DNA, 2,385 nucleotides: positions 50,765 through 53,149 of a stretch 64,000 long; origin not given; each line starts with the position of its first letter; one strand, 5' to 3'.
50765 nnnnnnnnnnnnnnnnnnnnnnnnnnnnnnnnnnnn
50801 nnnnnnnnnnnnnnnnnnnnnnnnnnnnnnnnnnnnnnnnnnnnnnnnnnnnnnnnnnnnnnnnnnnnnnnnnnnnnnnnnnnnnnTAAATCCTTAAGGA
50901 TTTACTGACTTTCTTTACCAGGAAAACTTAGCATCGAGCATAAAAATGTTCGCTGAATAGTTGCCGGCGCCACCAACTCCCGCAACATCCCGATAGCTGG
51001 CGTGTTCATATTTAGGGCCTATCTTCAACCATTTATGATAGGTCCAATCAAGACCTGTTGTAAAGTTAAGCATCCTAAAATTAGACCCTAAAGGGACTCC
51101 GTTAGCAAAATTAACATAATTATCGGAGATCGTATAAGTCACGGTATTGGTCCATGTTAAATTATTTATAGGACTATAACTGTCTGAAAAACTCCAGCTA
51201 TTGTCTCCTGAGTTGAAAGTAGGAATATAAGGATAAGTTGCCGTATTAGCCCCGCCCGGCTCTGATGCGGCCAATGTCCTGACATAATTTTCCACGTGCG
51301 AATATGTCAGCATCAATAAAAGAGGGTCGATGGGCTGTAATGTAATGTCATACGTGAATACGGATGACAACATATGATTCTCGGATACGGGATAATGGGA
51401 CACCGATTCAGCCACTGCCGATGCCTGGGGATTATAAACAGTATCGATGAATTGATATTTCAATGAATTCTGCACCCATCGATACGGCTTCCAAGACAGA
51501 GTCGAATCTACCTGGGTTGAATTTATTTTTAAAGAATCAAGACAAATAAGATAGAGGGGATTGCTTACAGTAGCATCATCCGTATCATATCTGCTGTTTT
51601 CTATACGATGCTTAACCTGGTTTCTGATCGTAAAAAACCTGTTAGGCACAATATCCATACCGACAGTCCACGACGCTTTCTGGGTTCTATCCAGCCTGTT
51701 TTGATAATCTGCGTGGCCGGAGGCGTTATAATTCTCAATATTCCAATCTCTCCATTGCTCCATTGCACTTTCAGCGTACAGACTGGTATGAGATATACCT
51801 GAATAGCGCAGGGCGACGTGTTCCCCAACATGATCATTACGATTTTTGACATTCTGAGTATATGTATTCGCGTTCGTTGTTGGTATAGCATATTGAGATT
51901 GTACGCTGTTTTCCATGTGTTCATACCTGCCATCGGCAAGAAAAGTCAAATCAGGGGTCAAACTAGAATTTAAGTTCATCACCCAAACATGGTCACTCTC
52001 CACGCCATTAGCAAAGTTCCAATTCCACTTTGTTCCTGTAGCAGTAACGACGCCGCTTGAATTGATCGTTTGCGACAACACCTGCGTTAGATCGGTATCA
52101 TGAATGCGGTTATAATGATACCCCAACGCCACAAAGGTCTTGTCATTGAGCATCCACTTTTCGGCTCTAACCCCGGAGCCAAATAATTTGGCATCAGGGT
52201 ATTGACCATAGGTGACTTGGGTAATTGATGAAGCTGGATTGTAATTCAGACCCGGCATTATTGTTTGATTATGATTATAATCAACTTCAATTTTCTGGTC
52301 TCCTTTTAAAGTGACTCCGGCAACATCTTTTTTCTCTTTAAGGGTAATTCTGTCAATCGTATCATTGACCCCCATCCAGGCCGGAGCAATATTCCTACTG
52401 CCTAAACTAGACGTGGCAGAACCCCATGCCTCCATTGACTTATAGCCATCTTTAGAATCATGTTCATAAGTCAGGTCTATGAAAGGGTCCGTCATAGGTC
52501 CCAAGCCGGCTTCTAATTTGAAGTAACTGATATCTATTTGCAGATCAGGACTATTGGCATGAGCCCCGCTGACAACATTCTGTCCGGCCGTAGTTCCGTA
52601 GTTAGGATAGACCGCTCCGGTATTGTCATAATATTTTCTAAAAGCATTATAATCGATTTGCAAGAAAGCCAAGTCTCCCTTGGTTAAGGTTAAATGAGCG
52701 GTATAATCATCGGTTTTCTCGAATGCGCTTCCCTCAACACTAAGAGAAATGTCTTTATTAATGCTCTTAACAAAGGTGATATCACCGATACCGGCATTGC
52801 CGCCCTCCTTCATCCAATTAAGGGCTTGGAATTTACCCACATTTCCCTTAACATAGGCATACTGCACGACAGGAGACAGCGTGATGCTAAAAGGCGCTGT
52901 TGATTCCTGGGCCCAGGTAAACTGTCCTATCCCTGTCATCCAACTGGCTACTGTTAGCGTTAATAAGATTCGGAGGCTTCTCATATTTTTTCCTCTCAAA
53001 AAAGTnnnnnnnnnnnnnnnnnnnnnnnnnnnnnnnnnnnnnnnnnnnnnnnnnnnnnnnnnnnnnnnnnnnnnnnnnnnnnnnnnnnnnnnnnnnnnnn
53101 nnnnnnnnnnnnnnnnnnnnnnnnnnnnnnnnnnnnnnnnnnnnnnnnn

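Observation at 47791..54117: Seven-gene operon joining an MtrAB/PioAB-like porin-cytochrome conduit to a cytochrome-c/FeS/NrfD quinone module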

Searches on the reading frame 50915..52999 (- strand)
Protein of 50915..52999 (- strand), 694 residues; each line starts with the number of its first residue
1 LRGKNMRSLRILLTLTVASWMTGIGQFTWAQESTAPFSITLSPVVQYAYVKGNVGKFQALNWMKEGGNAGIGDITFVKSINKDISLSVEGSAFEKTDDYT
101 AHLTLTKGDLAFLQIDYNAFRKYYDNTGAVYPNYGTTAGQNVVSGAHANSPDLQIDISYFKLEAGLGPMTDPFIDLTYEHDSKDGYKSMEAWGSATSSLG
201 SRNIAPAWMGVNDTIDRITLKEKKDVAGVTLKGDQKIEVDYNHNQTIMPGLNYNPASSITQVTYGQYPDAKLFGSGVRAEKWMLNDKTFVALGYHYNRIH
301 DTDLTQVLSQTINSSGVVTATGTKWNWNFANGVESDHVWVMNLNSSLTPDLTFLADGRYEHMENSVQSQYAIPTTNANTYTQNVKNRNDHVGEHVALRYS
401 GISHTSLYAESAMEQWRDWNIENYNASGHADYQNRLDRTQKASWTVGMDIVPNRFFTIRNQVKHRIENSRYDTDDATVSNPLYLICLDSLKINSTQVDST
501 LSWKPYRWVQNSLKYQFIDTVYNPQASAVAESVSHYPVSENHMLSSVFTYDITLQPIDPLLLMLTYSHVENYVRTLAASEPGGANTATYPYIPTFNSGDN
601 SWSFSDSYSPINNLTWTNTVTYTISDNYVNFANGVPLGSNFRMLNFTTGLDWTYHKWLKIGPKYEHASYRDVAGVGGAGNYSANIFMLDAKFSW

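Call 3: search_protein_families(library=pfam, proteins=[window:50915-52999:-], max_evalue=0.1)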
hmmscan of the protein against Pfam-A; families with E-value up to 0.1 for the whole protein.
window:50915-52999:- (694 aa): 0 families

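Call 4: search_protein_families(library=ncbifam, proteins=[window:50915-52999:-], max_evalue=0.1)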
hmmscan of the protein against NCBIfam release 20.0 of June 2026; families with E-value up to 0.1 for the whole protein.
window:50915-52999:- (694 aa): 0 families

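Call 5: find_homologous_proteins(query=window:50915-52999:-, max_evalue=0.001)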
Query window:50915-52999:- (694 aa): 39 proteins with E <= 0.001 among 8000 candidates.
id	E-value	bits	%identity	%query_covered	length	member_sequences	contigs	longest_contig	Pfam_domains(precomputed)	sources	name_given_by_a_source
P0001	0.0e+0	1592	100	99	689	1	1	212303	-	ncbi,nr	ncbi:MAG: hypothetical protein HQL14_00540 [Candidatus Omnitrophica bacterium]|nr:hypothetical prote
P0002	6.3e-266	902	62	99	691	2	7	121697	-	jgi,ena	-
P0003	1.6e-264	898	61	99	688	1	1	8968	-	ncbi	-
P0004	1.5e-251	855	59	99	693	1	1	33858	-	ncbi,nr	ncbi:MAG: hypothetical protein HQL12_08740 [Candidatus Omnitrophica bacterium]|nr:hypothetical prote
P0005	1.6e-249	848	58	99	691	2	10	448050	-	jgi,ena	-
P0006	8.2e-249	846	57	99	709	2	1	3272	-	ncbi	-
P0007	1.9e-246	838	57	99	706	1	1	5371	-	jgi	jgi:hypothetical protein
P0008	4.2e-243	827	56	99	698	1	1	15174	-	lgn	-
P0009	7.5e-243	826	57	98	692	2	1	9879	-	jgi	-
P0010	9.6e-242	822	56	99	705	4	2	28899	-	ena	-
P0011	2.6e-241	821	58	99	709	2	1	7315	-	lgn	-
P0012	5.8e-241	820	56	99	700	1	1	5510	-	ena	-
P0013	9.6e-241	819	56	99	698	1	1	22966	-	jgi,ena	jgi:hypothetical protein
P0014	1.0e-240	819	56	99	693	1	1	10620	-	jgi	jgi:hypothetical protein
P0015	1.1e-240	819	58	97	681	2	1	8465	-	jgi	jgi:hypothetical protein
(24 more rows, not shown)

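Call 7: search_solved_structures(query=window:50915-52999:-, max_evalue=10)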
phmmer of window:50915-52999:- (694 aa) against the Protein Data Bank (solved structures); distinct sequences matched with E-value up to 10: 0.

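Call 12: find_related_loci(query=A1, collection=genome_contigs, flank=10000)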
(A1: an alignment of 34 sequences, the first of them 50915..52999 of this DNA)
Query A1 (694 aa) in genome_contigs; peptide patterns used: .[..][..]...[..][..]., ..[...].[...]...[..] (x = any residue, [..] = any of these).
79 stretches matched a pattern; 12 encode a relative of the query (tblastn E <= 1e-3); 11 distinct loci.
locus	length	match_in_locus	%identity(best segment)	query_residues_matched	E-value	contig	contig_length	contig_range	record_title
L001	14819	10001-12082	59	5-694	0e+0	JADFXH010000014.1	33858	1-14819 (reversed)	MAG: Candidatus Omnitrophota bacterium isolate nDJH13bin20 nDJH13_bin20_NODE_14_length_33858_cov_10.420800, whole genome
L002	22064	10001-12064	58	6-694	0e+0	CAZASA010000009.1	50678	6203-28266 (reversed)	MAG TPA_asm: uncultured Planctomycetales bacterium isolate binchicken_co241_31 genome assembly, contig: NODE_611_length_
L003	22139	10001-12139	59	2-694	0e+0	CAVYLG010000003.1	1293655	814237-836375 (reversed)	MAG: Candidatus Omnitrophota bacterium isolate MFD01476.bin.2.120 genome assembly, contig: contig_16581, whole genome sh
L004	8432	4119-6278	53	2-694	0e+0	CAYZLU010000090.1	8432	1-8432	MAG TPA_asm: uncultured Planctomycetales bacterium isolate binchicken_co241_372 genome assembly, contig: NODE_8966_lengt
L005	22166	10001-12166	53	5-694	0e+0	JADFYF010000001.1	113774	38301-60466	MAG: Candidatus Omnitrophota bacterium isolate nDJH6bin18 nDJH6_bin18_NODE_1_length_113774_cov_3.127694, whole genome sh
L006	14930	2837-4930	54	5-694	0e+0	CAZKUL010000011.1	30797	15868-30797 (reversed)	MAG TPA_asm: uncultured Planctomycetales bacterium isolate binchicken_co241_121 genome assembly, contig: NODE_1378_lengt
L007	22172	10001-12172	54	2-694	0e+0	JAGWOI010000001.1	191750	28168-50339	MAG: Candidatus Omnitrophota bacterium isolate REEB252 contig-150_44, whole genome shotgun sequence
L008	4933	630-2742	54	6-694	0e+0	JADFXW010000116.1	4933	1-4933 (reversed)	MAG: Candidatus Omnitrophota bacterium isolate nDJH2bin13 nDJH2_bin13_NODE_116_length_4933_cov_1.907199, whole genome sh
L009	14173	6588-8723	56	2-694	0e+0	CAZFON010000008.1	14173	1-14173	MAG TPA_asm: uncultured Planctomycetales bacterium isolate binchicken_co50_257 genome assembly, contig: NODE_4999_length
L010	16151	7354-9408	51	4-694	0e+0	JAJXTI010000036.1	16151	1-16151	MAG: bacterium isolate BP4.bin41 NODE_4287_length_16151_cov_1.433849, whole genome shotgun sequence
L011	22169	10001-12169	52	4-694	0e+0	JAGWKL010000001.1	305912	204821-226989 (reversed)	MAG: Candidatus Omnitrophota bacterium isolate REEB160 contig-150_6, whole genome shotgun sequence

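Call 25: search_protein_representatives(alignment_id=A1)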
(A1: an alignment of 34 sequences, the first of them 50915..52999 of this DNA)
Query: 34 sequences, 704 profile positions. Proteins with E-value up to 0.001 (for the whole library): 719; up to 1e-10: 521; up to 1e-30: 270. The best 150 are listed.
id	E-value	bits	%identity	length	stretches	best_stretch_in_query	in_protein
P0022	0.0e+00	1160.4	-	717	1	1-704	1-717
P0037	6.6e-214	728.6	-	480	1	221-704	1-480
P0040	4.2e-188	643.3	-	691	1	8-704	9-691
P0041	4.8e-151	520.8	-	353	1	1-334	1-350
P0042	1.6e-130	453.0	-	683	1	2-702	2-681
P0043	1.3e-124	433.4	-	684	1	23-704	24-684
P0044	2.3e-121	422.7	-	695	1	22-704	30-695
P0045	1.4e-120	420.1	-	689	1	32-704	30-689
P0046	6.6e-120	417.9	-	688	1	27-704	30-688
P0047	3.0e-117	409.1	-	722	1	11-704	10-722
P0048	3.8e-113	395.5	-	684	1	31-704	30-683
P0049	8.0e-113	394.4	-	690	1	1-703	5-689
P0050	1.2e-112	393.8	-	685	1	33-704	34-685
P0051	6.6e-112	391.4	-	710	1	23-704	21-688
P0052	4.0e-109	382.2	-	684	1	8-704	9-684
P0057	1.7e-106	373.5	-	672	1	11-704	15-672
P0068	2.6e-99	349.8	-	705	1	7-704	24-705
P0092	5.1e-76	272.8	-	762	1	32-704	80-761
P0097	4.8e-71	256.4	-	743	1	45-699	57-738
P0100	8.0e-70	252.3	-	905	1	41-704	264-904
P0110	1.7e-64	234.7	-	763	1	7-702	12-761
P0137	1.4e-54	201.9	-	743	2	17-246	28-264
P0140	5.2e-54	200.1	-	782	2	19-249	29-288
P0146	4.5e-53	196.9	-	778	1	15-703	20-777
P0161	2.2e-50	188.1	-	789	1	32-697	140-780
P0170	7.9e-48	179.6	-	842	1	37-697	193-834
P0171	1.3e-47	178.9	-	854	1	45-694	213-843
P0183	3.1e-46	174.4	-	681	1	18-698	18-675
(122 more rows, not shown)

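Call 28: search_protein_families(library=pfam, alignment_id=A2, max_evalue=0.01)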
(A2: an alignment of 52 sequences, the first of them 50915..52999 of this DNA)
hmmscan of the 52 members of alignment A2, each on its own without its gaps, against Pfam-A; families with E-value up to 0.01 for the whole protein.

A. member 1, window:50915-52999:- (694 aa): 0 families

B. families by the number of members that match (of 52 scanned): 5 families
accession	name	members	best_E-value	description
PF07635.16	PSCyt1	7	1.8e-17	Planctomycete cytochrome C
PF07396.17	Porin_O_P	4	0.00014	Phosphate-selective porin O and P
PF11854.14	MtrB_PioB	3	4.3e-06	Putative outer membrane beta-barrel porin, MtrB/PioB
PF13442.11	Cytochrome_CBB3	3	0.00046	Cytochrome C oxidase, cbb3-type, subunit III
PF22297.1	PccH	1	0.0014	PccH Cytochrome c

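Call 30: predict_structure(alignment_id=A1)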
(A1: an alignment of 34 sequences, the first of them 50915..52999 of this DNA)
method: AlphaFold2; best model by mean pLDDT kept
length: 694 residues; sequences in the alignment: 34
mean_pLDDT: 70.2   pTM: 0.56
mean pLDDT of the five models: 70.2, 63.7, 58.0, 57.0, 53.8
residues with pLDDT >= 90: 164; 70-90: 236; 50-70: 134; < 50: 160
segments of 3 or more residues with pLDDT < 50: 1-101, 132-141, 315-323, 426-432, 474-483, 529-536, 579-589
pLDDT, mean of each block of 10 residues (from residue 1): 30 39 32 27 31 43 36 28 32 36 65 76 71 47 58 78 83 89 84 64 74 92 88 92 82 56 78 92 88 93 74 49 60 90 90 93 82 56 76 93 92 81 51 58 94 91 90 50 59 93 88 93 67 51 87 73 82 65 43 67 88 87 75 57 90 84 90 62 89 75
secondary structure, 60 per line:
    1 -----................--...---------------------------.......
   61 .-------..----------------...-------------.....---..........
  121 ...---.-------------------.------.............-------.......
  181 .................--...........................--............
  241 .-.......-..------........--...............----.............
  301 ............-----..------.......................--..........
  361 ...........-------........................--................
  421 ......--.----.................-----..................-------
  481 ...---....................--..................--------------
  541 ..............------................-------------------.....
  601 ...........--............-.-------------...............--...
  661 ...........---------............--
elements in order (helices of 4 or more, strands of 3 or more residues): H6-21 H54-61 E87-89 E103-107 E111-123 E154-166 E174-197 E200-226 E229-241 E243-249 E259-266 E269-283 E288-312 E326-348 E351-371 E379-402 E405-426 E434-450 E456-473 E487-506 E509-526 E541-554 E561-576 E596-611 E614-625 E641-655 E658-671 E681-692

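Call 32: search_protein_families(library=pfam, proteins=[P0161, P0170, P0171, P0100, P0092, P0140, P0137, P0146, P0110, P0097], max_evalue=0.05)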
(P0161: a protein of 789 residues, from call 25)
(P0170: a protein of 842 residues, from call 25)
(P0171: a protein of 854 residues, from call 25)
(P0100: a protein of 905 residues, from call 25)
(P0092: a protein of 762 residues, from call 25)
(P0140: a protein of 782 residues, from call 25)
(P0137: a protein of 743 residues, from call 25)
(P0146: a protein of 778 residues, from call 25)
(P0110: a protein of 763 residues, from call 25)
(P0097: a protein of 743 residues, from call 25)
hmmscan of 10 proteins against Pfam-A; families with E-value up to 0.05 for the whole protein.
P0161 (789 aa): 2 families
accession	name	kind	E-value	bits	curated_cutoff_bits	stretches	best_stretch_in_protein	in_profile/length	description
PF07635.16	PSCyt1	-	7.3e-15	55.8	22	1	50-108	1-59/59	Planctomycete cytochrome C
PF13442.11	Cytochrome_CBB3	-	0.0025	18.6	27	1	42-125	6-68/68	Cytochrome C oxidase, cbb3-type, subunit III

P0170 (842 aa): 2 families
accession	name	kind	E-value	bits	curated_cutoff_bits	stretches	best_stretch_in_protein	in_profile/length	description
PF07635.16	PSCyt1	-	3e-15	57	22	1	100-158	1-59/59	Planctomycete cytochrome C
PF11854.14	MtrB_PioB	-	0.0067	15.5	23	0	524-614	230-308/635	Putative outer membrane beta-barrel porin, MtrB/PioB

P0171 (854 aa): 2 families
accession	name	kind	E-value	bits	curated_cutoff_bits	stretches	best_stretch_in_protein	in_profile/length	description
PF07635.16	PSCyt1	-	3.3e-17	63.3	22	1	110-168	1-59/59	Planctomycete cytochrome C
PF13442.11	Cytochrome_CBB3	-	0.047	14.5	27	0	101-185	5-68/68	Cytochrome C oxidase, cbb3-type, subunit III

P0100 (905 aa): 0 families

P0092 (762 aa): 0 families

P0140 (782 aa): 0 families

P0137 (743 aa): 0 families

P0146 (778 aa): 0 families

P0110 (763 aa): 0 families

P0097 (743 aa): 0 families

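Call 40: search_solved_structures(query=A2, max_evalue=10, show_alignments=1)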
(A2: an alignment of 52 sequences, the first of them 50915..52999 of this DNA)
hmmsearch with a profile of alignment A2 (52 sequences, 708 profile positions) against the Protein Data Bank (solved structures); distinct sequences matched with E-value up to 10: 0.

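Call 41: search_solved_structures(query=A1, max_evalue=10)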
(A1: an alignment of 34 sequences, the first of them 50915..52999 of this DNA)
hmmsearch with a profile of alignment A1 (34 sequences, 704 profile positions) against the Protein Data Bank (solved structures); distinct sequences matched with E-value up to 10: 3.
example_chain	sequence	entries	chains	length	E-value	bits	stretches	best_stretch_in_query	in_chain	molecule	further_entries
5mpy_A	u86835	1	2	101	0.42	11.9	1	241-305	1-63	Multiple organellar RNA editing factor 9, chloroplastic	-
5gi0_A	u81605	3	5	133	0.43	11.9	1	241-305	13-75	Multiple organellar RNA editing factor 9, chloroplastic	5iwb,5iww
5mpw_A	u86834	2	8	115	1.3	10.3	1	240-305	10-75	Multiple organellar RNA editing factor 1, mitochondrial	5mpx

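Call 56: find_encoding_contigs(protein=P0171, flank=8000, max_places=3)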
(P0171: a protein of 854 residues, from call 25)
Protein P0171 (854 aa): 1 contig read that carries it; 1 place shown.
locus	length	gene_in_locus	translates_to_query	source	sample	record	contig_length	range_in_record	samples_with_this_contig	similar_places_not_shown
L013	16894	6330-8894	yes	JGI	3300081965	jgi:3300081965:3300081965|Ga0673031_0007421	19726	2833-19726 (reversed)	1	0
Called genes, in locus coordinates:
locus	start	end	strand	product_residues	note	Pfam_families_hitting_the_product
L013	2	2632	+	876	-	PF05048:NosD (weak), PF13229:Beta_helix, PF05048:NosD, PF13229:Beta_helix, PF00754:F5_F8_type_C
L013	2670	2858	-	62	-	-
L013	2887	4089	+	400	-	PF21016:RlmN_N, PF04055:Radical_SAM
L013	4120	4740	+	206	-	PF00117:GATase, PF07685:GATase_3 (weak)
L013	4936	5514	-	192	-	-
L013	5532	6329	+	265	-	PF14522:Cytochrome_C7 (faint), PF14537:Cytochrom_c3_2 (faint), PF22113:Mtrc-MtrF_II-IV_dom (faint), PF09699:Paired_CXXCH_1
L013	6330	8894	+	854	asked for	PF07635:PSCyt1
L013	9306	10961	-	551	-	PF16116:DUF4832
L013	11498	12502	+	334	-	PF00226:DnaJ, PF01556:DnaJ_C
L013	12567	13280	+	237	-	PF02517:Rce1-like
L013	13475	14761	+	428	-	PF19815:DUF6298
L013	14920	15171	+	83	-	-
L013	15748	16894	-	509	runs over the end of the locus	PF05591:T6SS_VipA, PF05943:VipB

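Call 57: find_encoding_contigs(protein=P0040, flank=8000, max_places=3)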
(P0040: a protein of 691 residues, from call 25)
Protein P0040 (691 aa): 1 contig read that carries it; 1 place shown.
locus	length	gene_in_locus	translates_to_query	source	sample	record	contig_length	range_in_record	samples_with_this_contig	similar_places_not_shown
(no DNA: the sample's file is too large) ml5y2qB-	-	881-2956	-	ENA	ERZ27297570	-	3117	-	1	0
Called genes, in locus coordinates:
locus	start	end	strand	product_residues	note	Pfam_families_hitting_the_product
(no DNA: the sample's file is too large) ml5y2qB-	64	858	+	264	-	PF14522:Cytochrome_C7 (faint), PF22113:Mtrc-MtrF_II-IV_dom (faint), PF22678:Cytochrom_c_NrfB-like (faint), PF14537:Cytochrom_c3_2 (faint), PF09699:Paired_CXXCH_1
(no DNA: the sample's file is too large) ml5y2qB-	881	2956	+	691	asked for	-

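Call 58: find_encoding_contigs(protein=P0146, flank=8000, max_places=2)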
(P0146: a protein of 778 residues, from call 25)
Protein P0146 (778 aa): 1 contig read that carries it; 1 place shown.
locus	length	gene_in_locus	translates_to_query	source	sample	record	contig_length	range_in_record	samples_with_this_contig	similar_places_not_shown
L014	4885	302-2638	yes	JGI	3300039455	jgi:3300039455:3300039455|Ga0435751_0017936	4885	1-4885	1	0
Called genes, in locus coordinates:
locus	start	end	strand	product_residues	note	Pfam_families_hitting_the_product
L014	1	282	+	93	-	?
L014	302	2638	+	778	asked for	-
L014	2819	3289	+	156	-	PF00111:Fer2, PF01799:Fer2_2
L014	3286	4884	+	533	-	?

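Call 59: find_encoding_contigs(protein=P0100, flank=8000, max_places=2)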
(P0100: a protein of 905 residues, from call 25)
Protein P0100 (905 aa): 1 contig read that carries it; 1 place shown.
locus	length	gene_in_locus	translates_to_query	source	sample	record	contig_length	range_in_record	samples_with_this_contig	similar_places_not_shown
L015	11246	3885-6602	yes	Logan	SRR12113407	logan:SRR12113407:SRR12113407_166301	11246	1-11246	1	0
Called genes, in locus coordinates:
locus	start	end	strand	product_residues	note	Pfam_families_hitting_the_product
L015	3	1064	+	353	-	?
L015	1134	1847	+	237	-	PF08843:AbiEii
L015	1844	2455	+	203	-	PF13560:HTH_31 (faint), PF01381:HTH_3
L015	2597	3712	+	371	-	PF00044:Gp_dh_N, PF02800:Gp_dh_C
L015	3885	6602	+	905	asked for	-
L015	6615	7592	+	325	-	PF22113:Mtrc-MtrF_II-IV_dom (faint), PF22678:Cytochrom_c_NrfB-like (faint), PF14537:Cytochrom_c3_2 (faint), PF14522:Cytochrome_C7 (faint), PF09699:Paired_CXXCH_1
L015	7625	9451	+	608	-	PF02446:Glyco_hydro_77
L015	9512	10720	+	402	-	PF00162:PGK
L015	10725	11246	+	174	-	?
